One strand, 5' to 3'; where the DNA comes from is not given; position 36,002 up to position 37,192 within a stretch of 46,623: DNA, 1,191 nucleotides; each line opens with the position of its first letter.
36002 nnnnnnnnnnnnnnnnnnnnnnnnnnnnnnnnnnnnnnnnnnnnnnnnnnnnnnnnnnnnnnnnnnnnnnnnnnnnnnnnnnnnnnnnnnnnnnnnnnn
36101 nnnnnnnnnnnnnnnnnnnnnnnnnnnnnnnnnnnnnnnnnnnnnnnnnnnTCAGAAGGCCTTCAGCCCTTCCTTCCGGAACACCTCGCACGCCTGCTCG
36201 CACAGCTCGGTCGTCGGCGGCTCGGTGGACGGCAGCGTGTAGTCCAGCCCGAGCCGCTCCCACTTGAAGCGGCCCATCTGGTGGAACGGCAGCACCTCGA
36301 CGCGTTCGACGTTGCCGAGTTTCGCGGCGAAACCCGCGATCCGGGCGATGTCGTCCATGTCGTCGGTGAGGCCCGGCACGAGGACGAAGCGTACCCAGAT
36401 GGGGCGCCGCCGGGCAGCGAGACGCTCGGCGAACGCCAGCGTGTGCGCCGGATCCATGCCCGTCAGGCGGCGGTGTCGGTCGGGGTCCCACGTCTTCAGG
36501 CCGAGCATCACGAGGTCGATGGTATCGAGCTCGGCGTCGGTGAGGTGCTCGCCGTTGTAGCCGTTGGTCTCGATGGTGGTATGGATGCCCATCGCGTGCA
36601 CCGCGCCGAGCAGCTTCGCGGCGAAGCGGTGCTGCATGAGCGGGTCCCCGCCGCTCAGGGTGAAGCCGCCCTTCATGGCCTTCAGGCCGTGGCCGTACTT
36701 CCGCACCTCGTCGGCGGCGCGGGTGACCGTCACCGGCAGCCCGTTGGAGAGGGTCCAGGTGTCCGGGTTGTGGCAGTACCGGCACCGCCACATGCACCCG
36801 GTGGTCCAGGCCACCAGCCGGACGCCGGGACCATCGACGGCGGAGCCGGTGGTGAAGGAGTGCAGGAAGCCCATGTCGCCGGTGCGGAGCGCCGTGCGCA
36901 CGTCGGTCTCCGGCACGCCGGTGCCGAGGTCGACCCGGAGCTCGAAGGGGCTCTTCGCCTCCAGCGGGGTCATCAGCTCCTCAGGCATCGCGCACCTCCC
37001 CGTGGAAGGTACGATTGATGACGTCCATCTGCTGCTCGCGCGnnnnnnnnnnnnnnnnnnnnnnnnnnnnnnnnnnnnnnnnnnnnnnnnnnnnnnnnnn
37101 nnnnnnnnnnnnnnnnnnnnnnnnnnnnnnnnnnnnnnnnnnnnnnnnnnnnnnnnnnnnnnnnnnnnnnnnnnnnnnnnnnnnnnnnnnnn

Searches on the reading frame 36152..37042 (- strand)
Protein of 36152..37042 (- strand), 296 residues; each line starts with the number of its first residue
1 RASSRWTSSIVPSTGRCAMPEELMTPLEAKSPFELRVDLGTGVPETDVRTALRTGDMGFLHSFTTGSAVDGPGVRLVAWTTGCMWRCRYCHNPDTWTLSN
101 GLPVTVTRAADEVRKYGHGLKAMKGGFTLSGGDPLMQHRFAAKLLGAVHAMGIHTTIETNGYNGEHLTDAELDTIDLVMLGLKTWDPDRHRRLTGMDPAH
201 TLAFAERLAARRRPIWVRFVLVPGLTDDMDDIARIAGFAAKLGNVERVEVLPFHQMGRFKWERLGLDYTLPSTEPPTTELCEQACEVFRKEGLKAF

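Call 38: search_protein_families(library=pfam, proteins=[window:36152-37042:-], max_evalue=0.001)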
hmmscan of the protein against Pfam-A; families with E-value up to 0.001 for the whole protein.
window:36152-37042:- (296 aa): 2 families
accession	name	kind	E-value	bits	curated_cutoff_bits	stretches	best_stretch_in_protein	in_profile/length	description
PF04055.27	Radical_SAM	-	3.4e-22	79.8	29.5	1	79-234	3-164/166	Radical SAM superfamily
PF13353.11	Fer4_12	-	4.7e-18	66.2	22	1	69-171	1-102/137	4Fe-4S single cluster domain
